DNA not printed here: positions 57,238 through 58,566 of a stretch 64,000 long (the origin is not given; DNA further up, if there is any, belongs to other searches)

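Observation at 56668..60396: Second giant wall-anchored protein combining an SGNH hydrolase, FN3 domains and a C-terminal PG-binding domain, with evidence of internal gene conversion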

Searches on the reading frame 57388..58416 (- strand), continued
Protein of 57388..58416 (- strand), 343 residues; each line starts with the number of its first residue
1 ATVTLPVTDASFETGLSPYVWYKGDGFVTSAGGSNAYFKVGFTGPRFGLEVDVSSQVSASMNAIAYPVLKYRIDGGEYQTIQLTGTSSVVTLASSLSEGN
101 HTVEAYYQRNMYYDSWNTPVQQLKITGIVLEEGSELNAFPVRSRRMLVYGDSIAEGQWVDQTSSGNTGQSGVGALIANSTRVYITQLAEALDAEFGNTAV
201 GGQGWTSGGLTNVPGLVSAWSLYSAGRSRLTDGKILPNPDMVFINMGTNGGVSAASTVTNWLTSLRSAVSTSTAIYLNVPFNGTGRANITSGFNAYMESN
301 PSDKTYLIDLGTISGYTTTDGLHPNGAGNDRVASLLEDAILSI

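Call 63: search_solved_structures(query=A1, max_evalue=0.01, show_alignments=2)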
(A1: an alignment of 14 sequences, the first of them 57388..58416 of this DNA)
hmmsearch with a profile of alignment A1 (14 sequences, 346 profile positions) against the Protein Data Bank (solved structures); distinct sequences matched with E-value up to 0.01: 21.
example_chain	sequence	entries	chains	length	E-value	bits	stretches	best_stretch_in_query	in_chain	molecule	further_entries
2wao_A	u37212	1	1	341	1.4e-19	73.5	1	71-345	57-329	ENDOGLUCANASE E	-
2wab_A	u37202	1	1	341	1.2e-18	70.4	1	71-345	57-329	ENDOGLUCANASE E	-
2waa_A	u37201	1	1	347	5.8e-15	58.3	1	36-345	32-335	XYLAN ESTERASE, PUTATIVE, AXE2C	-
3u37_A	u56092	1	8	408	3.3e-12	49.2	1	72-343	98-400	Acetyl-xylan esterase Est2A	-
4dev_A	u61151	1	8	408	2.6e-11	46.3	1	72-311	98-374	Acetyl-xylan esterase Est2A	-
4xvh_A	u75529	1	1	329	7.4e-11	44.8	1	94-345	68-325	Carbohydrate esterase family 2 (CE2)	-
4hf7_A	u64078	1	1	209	1.1e-07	34.3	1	232-345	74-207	Putative acylhydrolase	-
1yzf_A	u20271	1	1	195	3.6e-07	32.6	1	223-344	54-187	lipase/acylhydrolase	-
9hi6_A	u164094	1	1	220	8.2e-07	31.5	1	230-344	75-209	FI6-focused design_04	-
4ppy_A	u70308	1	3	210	7.1e-06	28.4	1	231-345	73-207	Putative acylhydrolase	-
9hi4_C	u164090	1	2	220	1.1e-05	27.8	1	233-344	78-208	FI6-focused design_03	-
9hi5_A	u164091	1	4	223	1.4e-05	27.4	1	233-344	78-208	GDSL-like protein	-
4iyj_A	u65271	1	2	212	2.1e-05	26.9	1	233-344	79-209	GDSL-like protein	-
5b5s_A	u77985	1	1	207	4.6e-05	25.7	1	218-343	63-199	Acetic acid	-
5b5l_A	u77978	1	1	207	7.8e-05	25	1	218-343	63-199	acetyl esterase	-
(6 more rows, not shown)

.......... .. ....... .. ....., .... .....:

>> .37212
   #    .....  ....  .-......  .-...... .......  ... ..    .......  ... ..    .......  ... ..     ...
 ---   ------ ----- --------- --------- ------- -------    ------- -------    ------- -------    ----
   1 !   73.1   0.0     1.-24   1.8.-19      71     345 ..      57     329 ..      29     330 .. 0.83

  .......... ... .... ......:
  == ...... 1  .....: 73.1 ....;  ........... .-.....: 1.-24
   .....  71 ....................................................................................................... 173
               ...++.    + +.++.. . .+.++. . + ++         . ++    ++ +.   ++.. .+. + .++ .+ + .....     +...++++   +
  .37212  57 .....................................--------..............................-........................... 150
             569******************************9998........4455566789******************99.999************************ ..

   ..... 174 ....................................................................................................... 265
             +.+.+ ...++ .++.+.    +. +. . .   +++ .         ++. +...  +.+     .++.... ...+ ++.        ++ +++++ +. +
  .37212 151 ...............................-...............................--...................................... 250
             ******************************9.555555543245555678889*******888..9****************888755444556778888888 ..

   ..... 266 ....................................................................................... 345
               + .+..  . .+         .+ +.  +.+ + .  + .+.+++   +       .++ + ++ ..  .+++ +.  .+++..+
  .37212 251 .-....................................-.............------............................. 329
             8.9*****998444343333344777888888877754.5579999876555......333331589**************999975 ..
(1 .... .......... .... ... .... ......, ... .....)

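Call 68: search_protein_families(library=phrogs, proteins=[L005:4680-5912:+, L005:6193-7713:+, L005:7736-8446:+, L005:10637-12649:+, L005:13619-15556:+, L005:333-1271:+, L004:3173-5419:+, L004:5718-9245:+, L004:12500-13996:+, L004:9249-10004:+], max_evalue=0.001)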
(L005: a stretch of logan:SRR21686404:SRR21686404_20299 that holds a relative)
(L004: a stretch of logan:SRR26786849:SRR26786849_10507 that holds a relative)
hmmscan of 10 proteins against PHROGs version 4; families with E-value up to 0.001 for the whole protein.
L005:4680-5912:+ (410 aa): 0 families

L005:6193-7713:+ (506 aa): 2 families
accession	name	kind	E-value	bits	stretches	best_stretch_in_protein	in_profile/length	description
phrog_6002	-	head and packaging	1.6e-06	27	1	58-156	563-648/1183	virion structural protein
phrog_12121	-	unknown function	0.00011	23.3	1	449-491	109-150/165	-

L005:7736-8446:+ (236 aa): 0 families

L005:10637-12649:+ (670 aa): 15 families
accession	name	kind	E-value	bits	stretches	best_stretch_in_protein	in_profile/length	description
phrog_17640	-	tail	4.5e-14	53.6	1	62-173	93-203/431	tail fiber protein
phrog_4250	-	tail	1.2e-12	48.1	1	63-177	164-274/786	EPS depolymerase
phrog_2234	-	tail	6.1e-10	39.4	1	109-173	177-235/757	tail spike protein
phrog_19253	-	unknown function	5.4e-09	36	1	47-165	241-350/806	-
phrog_19929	-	tail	8.6e-08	31.8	1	62-151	187-276/761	tail fiber protein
phrog_31454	-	unknown function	1.8e-07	30.5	1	72-149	116-194/799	-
phrog_23059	-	tail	1.2e-06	27.7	1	61-170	71-180/1027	tail fiber protein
phrog_7458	-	tail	4.5e-06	26.2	1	115-177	120-177/732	tail spike protein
phrog_17212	-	connector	5.8e-06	26.1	1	116-180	140-198/631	pre-neck appendage protein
phrog_15175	-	head and packaging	6.8e-06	25.8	1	117-150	232-265/647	virion structural protein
phrog_28781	-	tail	3.6e-05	23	1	114-211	167-258/644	tail spike protein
phrog_18162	-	tail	5.9e-05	22.4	1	88-176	190-271/800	tail fiber protein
phrog_9532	-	tail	6e-05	22.7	1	64-144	184-265/759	tail fiber protein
phrog_15750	-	unknown function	9.7e-05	23.5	1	541-644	58-151/168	-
phrog_14558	-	tail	0.00037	19.9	1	118-168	105-148/740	tail spike protein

L005:13619-15556:+ (645 aa): 0 families

L005:333-1271:+ (312 aa): 2 families
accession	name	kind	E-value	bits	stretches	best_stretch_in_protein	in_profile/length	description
phrog_1574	-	unknown function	8.1e-09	36.6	1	220-302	162-233/240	-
phrog_35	-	transcription regulation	0.00053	21.1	1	8-54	83-129/181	transcriptional repressor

L004:3173-5419:+ (748 aa): 1 family
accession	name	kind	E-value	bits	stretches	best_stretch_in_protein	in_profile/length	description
phrog_1216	-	head and packaging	0.00032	20.3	1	343-565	300-515/714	portal protein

L004:5718-9245:+ (1175 aa): 1 family
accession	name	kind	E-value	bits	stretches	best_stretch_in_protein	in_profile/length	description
phrog_8460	-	tail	4.6e-12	46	1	224-414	265-475/780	tail fiber protein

L004:12500-13996:+ (498 aa): 0 families

L004:9249-10004:+ (251 aa): 0 families

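Call 80: search_protein_families(library=pfam, proteins=[L071:1060-1803:+, L071:2001-2549:+, L071:3564-4130:+, L071:5375-5833:+, L071:11587-12204:+, L071:14165-14818:-], max_evalue=0.01)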
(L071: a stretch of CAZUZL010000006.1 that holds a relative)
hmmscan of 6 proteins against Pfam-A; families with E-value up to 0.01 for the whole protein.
L071:1060-1803:+ (247 aa): 2 families
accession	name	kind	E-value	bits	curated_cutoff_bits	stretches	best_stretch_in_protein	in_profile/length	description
PF08929.15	PoNi_C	-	5.3e-25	88.8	25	1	134-240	3-107/107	PoNe immunity proteins (PoNi), C-terminal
PF08928.15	PoNi_N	-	1.6e-19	70.6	22.4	1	4-124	1-115/117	PoNe immunity protein (PoNi), N-terminal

L071:2001-2549:+ (182 aa): 1 family
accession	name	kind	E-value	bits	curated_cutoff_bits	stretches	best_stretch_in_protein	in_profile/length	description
PF03979.19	Sigma70_r1_1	-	0.0016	18.8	22.5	1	24-50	13-40/81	Sigma-70 factor, region 1.1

L071:3564-4130:+ (188 aa): 1 family
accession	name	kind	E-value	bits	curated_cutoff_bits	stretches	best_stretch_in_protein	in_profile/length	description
PF20461.3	DUF6714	-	1.2e-14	55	27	2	42-98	50-106/161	Family of unknown function (DUF6714)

L071:5375-5833:+ (152 aa): 0 families

L071:11587-12204:+ (205 aa): 0 families

L071:14165-14818:- (217 aa): 1 family
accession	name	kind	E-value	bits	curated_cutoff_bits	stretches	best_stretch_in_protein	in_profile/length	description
PF02517.21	Rce1-like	-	6.6e-11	42.8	22.4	1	109-202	2-92/93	Type II CAAX prenyl endopeptidase Rce1-like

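Call 82: search_protein_families(library=pfam, proteins=[L008:3830-6211:+, L009:5398-8595:+, L010:4783-7293:+, L011:4609-6957:+, L014:5248-7077:+, L017:4012-7113:+, L020:2271-5306:+, L021:4168-6975:+, L022:1161-3707:+, L031:5041-7314:+], max_evalue=0.001)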
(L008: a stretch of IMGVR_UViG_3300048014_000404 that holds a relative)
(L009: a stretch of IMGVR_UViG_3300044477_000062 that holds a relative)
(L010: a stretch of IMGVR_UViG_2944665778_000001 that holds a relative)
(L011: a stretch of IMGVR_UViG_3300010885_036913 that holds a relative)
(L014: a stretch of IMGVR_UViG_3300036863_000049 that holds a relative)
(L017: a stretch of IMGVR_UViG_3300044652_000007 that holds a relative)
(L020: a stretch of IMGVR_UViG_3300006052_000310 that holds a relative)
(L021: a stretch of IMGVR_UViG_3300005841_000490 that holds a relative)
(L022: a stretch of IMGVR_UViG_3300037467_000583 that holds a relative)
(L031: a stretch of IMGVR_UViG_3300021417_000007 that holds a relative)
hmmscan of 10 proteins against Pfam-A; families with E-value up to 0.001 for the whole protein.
L008:3830-6211:+ (794 aa): 3 families
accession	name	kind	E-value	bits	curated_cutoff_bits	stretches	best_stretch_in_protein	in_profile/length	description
PF00657.28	Lipase_GDSL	-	2.7e-06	28.1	23.6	1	561-757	1-198/208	GDSL-like Lipase/Acylhydrolase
PF17996.7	CE2_N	-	2.8e-05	24.6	27.9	1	442-515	17-81/108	Carbohydrate esterase 2 N-terminal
PF13472.12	Lipase_GDSL_2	-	3.8e-05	24.7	32.9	1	563-755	1-171/178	GDSL-like Lipase/Acylhydrolase family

L009:5398-8595:+ (1066 aa): 2 families
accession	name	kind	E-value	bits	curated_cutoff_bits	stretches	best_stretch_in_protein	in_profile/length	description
PF13472.12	Lipase_GDSL_2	-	2.4e-05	25.3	32.9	1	334-505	1-171/178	GDSL-like Lipase/Acylhydrolase family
PF17996.7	CE2_N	-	2.7e-05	24.6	27.9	1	216-295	14-85/108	Carbohydrate esterase 2 N-terminal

L010:4783-7293:+ (837 aa): 5 families
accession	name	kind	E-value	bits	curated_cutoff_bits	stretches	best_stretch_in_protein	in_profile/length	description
PF13472.12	Lipase_GDSL_2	-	1.1e-09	39.5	32.9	1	539-718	1-177/178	GDSL-like Lipase/Acylhydrolase family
PF05345.18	He_PIG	-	8.5e-09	36.2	24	1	301-384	2-89/96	Putative Ig domain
PF00041.27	fn3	-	2.5e-05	24.8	25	1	220-290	13-82/84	Fibronectin type III domain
PF00657.28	Lipase_GDSL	-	2.8e-05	24.8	23.6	1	538-721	2-205/208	GDSL-like Lipase/Acylhydrolase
PF17996.7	CE2_N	-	0.00013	22.5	27.9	1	421-495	15-81/108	Carbohydrate esterase 2 N-terminal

L011:4609-6957:+ (783 aa): 2 families
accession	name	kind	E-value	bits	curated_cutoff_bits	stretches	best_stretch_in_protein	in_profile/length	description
PF13472.12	Lipase_GDSL_2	-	1.6e-08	35.7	32.9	1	573-746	2-172/178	GDSL-like Lipase/Acylhydrolase family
PF17996.7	CE2_N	-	1.2e-05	25.8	27.9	1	458-530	13-84/108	Carbohydrate esterase 2 N-terminal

L014:5248-7077:+ (610 aa): 3 families
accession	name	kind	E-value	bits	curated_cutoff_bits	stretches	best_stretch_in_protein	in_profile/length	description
PF13472.12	Lipase_GDSL_2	-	3e-13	51.1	32.9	1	384-582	1-178/178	GDSL-like Lipase/Acylhydrolase family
PF00657.28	Lipase_GDSL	-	3.8e-07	30.9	23.6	1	383-586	2-207/208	GDSL-like Lipase/Acylhydrolase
PF17996.7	CE2_N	-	3.1e-05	24.4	27.9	1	266-339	14-78/108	Carbohydrate esterase 2 N-terminal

L017:4012-7113:+ (1034 aa): 1 family
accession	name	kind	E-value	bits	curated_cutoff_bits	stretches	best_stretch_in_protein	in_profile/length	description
PF13472.12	Lipase_GDSL_2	-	1.6e-08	35.7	32.9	1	815-996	1-174/178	GDSL-like Lipase/Acylhydrolase family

L020:2271-5306:+ (1012 aa): 3 families
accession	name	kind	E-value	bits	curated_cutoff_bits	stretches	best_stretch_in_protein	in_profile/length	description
PF13472.12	Lipase_GDSL_2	-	3.8e-09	37.7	32.9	1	659-796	1-111/178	GDSL-like Lipase/Acylhydrolase family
PF13927.12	Ig_3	-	4.3e-06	27.6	30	0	319-363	2-43/78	Immunoglobulin domain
PF13573.12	SprB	-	0.00065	19.7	28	0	431-456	11-35/37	SprB repeat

L021:4168-6975:+ (936 aa): 4 families
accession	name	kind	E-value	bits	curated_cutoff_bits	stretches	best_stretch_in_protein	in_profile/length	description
PF13385.13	Laminin_G_3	-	3.2e-27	96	27.6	2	52-193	4-144/151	Concanavalin A-like lectin/glucanases superfamily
PF02210.31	Laminin_G_2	-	1.1e-06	29.6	22.9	0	78-172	4-99/126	Laminin G domain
PF00054.30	Laminin_G_1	-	1.2e-05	26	24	0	103-172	29-100/131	Laminin G domain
PF17996.7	CE2_N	-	7.5e-05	23.2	27.9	1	621-697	11-84/108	Carbohydrate esterase 2 N-terminal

L022:1161-3707:+ (849 aa): 3 families
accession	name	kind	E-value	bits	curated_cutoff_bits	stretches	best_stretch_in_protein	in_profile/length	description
PF13472.12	Lipase_GDSL_2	-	1.1e-07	32.9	32.9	1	562-727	1-171/178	GDSL-like Lipase/Acylhydrolase family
PF13753.12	SWM_repeat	-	3.9e-07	30.7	27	1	312-390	2-85/86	Putative flagellar system-associated repeat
PF00657.28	Lipase_GDSL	-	0.00044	20.9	23.6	0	561-659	2-93/208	GDSL-like Lipase/Acylhydrolase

L031:5041-7314:+ (758 aa): 2 families
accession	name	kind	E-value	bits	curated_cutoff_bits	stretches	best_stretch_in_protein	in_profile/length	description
PF13472.12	Lipase_GDSL_2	-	1e-08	36.3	32.9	1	483-648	1-177/178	GDSL-like Lipase/Acylhydrolase family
PF00657.28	Lipase_GDSL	-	8e-07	29.8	23.6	0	482-593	2-117/208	GDSL-like Lipase/Acylhydrolase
